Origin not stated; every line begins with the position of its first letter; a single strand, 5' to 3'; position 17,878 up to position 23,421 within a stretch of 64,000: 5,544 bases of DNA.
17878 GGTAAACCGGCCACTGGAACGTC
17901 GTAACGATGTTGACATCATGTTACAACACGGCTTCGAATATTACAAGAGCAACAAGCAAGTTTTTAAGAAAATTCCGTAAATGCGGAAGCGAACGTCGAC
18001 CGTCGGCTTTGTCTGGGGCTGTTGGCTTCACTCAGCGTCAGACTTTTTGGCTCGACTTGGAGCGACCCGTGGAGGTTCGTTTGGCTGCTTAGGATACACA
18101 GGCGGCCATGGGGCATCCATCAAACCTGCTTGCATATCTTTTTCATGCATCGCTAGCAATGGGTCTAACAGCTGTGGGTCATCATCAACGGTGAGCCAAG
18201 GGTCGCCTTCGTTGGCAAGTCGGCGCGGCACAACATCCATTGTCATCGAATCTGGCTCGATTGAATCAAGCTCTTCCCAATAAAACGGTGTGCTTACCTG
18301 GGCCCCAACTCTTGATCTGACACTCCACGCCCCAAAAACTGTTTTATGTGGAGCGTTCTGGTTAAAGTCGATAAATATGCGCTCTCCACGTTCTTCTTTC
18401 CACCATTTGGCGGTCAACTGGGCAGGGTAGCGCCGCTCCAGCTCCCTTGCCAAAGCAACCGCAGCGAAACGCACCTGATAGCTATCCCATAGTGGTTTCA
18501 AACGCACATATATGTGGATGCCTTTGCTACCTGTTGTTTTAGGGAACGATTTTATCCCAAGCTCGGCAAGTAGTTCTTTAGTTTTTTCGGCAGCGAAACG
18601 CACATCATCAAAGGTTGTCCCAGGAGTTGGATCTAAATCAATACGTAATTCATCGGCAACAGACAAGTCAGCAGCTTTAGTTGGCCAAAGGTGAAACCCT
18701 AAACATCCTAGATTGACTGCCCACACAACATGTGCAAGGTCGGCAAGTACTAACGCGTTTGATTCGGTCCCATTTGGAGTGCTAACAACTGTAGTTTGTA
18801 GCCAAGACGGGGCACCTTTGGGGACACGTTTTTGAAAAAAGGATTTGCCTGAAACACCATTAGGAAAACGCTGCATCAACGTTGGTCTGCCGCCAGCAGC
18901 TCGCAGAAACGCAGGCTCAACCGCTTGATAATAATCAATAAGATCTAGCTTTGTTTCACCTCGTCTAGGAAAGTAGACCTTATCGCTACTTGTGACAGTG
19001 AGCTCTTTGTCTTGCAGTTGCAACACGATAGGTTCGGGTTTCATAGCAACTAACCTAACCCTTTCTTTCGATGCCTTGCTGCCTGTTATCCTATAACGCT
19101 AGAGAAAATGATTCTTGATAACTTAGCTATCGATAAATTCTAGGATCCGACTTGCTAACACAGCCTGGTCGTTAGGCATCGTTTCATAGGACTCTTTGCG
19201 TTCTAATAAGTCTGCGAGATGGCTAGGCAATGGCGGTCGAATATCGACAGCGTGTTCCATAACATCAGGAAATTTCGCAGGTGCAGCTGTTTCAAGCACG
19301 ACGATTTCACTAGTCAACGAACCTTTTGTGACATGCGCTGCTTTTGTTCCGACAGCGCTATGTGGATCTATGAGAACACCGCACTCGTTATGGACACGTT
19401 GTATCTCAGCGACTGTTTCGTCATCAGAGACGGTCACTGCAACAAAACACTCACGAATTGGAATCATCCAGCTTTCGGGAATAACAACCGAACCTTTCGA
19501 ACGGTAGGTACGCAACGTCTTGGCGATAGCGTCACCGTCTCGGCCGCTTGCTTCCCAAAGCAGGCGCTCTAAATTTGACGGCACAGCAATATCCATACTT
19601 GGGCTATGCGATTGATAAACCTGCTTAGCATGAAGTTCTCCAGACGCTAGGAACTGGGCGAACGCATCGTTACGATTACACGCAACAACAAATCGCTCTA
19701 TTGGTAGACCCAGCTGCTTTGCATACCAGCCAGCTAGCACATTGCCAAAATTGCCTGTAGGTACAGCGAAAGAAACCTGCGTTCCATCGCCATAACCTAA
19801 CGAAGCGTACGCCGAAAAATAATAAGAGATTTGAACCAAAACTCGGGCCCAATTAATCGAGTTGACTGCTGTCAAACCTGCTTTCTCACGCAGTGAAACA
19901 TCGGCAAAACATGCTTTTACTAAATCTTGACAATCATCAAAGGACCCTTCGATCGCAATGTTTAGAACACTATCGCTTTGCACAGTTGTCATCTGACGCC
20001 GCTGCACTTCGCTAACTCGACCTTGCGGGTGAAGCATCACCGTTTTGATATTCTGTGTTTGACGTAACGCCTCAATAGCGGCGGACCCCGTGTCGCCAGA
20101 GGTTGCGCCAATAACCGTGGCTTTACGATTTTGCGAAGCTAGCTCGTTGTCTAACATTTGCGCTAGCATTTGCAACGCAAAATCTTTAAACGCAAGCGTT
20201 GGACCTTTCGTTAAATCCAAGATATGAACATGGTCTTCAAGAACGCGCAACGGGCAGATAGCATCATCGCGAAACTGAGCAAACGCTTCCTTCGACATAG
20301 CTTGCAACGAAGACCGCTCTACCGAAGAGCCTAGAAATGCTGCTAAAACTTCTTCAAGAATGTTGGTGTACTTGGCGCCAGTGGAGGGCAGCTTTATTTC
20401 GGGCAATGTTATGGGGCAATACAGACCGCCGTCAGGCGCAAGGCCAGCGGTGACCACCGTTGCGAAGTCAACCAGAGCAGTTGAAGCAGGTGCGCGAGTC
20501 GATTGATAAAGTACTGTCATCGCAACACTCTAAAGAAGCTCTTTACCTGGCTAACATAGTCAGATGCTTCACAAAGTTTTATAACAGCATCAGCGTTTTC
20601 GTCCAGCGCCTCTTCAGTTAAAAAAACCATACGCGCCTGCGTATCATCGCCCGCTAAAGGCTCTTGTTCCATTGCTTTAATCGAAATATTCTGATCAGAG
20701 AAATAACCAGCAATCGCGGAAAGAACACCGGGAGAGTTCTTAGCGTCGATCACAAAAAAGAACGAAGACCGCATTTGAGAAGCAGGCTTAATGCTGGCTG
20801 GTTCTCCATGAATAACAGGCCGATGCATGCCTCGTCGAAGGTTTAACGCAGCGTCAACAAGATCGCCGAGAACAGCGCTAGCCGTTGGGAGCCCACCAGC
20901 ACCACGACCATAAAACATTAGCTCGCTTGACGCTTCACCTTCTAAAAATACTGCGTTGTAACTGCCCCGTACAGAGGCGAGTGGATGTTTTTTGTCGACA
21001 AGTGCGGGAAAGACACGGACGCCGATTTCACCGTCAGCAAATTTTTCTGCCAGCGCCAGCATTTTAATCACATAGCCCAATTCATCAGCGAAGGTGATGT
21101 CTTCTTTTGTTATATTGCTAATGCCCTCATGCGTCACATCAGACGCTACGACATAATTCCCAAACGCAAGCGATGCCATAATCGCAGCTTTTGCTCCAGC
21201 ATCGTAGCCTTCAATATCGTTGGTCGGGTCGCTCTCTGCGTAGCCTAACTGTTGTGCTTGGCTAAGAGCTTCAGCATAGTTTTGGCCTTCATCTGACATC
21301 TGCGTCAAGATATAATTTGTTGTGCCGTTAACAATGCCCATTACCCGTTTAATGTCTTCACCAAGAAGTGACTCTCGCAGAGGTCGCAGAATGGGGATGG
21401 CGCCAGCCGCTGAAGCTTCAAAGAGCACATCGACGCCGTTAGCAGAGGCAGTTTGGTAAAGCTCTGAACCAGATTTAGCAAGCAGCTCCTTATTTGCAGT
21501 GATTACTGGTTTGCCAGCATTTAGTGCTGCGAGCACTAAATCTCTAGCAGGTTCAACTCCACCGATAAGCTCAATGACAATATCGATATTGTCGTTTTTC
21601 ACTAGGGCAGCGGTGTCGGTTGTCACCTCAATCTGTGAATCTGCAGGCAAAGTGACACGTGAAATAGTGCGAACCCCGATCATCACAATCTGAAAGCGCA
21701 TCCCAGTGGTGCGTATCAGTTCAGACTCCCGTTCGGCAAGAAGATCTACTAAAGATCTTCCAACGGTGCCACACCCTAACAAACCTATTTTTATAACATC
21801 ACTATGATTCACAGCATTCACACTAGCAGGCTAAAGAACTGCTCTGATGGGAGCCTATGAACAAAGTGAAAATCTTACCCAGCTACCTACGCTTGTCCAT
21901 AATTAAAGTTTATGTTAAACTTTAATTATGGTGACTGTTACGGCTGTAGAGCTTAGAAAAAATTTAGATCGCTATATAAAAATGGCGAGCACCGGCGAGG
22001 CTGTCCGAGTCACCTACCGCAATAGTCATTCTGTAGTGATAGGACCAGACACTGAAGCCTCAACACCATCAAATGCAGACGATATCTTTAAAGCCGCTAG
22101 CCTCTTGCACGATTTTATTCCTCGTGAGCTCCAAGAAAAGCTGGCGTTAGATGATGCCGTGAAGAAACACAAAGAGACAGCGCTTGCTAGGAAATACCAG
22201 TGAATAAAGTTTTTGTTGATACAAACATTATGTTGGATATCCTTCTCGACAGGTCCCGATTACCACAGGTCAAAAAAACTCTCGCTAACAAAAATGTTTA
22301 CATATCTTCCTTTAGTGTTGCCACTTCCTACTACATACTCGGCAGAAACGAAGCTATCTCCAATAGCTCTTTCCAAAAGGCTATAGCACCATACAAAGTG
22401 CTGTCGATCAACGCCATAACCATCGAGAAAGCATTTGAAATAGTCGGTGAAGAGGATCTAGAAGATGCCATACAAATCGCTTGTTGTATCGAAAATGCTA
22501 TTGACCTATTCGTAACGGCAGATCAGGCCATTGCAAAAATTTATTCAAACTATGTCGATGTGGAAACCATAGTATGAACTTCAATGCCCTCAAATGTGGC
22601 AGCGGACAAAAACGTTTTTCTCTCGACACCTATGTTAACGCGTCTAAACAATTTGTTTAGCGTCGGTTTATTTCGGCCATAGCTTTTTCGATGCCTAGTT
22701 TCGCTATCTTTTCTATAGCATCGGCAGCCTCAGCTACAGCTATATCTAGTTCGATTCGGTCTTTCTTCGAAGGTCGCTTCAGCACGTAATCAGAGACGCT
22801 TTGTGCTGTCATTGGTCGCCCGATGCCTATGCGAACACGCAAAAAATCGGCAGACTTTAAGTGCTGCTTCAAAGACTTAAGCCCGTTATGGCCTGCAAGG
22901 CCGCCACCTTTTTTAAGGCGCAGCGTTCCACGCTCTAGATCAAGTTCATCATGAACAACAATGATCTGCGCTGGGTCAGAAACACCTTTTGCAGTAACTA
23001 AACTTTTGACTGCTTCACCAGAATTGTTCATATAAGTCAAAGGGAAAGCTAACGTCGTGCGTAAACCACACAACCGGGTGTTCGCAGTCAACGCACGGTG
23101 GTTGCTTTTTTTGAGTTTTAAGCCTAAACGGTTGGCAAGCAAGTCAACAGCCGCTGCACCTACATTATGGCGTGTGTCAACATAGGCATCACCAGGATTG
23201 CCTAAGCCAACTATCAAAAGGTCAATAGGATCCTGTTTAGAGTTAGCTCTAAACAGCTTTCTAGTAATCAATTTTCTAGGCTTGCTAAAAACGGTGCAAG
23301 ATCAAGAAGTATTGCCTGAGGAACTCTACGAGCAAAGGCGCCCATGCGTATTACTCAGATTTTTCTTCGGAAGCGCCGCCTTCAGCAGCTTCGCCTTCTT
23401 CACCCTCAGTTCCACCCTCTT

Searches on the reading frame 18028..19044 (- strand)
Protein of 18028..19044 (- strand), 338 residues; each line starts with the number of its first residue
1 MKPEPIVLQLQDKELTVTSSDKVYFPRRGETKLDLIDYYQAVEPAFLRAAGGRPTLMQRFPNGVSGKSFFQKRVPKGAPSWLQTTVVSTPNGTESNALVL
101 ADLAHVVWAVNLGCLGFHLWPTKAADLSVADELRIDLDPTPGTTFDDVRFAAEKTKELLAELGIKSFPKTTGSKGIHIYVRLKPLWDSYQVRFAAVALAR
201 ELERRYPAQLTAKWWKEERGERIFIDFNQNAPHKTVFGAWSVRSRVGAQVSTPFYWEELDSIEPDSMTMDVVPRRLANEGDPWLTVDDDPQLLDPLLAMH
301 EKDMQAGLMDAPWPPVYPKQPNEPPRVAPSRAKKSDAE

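Call 58: search_protein_families(library=pfam, proteins=[window:18028-19044:-], max_evalue=0.0001)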
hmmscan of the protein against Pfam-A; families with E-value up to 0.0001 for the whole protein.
window:18028-19044:- (338 aa): 2 families
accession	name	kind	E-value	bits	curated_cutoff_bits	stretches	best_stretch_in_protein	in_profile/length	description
PF21686.3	LigD_Prim-Pol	-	1.7e-89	300.2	27.4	1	31-283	1-254/254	LigD, primase-polymerase domain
PF01896.25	DNA_primase_S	-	1.9e-08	35.3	26.8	1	135-255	1-162/163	DNA primase small subunit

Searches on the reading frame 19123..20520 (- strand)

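Call 58: search_protein_families(library=pfam, proteins=[window:19123-20520:-], max_evalue=0.0001)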
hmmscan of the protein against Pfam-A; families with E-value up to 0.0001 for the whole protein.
window:19123-20520:- (465 aa): 3 families
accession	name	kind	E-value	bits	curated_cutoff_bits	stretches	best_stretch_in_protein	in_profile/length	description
PF00291.31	PALP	-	8.2e-21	75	35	1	104-409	30-292/295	Pyridoxal-phosphate dependent enzyme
PF14821.11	Thr_synth_N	-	2.5e-12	47.2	25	1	5-80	2-79/79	Threonine synthase N terminus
PF24857.1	THR4_C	-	2e-05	25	27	1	388-453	1-76/85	Threonine synthase, C-terminal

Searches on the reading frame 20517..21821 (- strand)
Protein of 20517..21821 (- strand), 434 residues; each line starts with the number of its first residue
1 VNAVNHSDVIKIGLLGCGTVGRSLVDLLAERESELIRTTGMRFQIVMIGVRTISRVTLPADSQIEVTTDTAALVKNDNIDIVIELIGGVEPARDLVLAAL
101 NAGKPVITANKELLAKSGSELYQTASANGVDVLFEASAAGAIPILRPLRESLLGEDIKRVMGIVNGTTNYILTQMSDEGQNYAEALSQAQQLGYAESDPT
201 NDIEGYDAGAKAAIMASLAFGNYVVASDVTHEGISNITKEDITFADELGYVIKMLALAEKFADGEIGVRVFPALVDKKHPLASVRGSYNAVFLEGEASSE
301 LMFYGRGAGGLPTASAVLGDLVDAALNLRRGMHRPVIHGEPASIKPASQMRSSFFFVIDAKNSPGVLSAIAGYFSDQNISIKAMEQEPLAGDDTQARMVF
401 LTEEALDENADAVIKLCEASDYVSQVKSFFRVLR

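Call 58: search_protein_families(library=pfam, proteins=[window:20517-21821:-], max_evalue=0.0001)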
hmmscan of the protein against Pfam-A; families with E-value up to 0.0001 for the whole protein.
window:20517-21821:- (434 aa): 4 families
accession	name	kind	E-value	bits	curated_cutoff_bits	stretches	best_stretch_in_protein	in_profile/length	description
PF00742.24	Homoserine_dh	-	4.7e-65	219.1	22.9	1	143-322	1-173/173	Homoserine dehydrogenase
PF03447.22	NAD_binding_3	-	1e-20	75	24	1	16-135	1-116/116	Homoserine dehydrogenase, NAD binding domain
PF01842.31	ACT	-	9.6e-07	28.9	27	1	357-409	4-56/66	ACT domain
PF22629.2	ACT_AHAS_ss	-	2.1e-06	28.2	27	1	358-416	3-58/67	AHAS small subunit-like ACT domain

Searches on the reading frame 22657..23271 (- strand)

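Call 58: search_protein_families(library=pfam, proteins=[window:22657-23271:-], max_evalue=0.0001)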
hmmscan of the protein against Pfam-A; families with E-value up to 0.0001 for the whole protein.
window:22657-23271:- (204 aa): 1 family
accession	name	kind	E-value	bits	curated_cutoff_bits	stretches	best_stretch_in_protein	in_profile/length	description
PF01195.25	Pept_tRNA_hydro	-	4.5e-61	206.3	27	1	19-202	1-183/183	Peptidyl-tRNA hydrolase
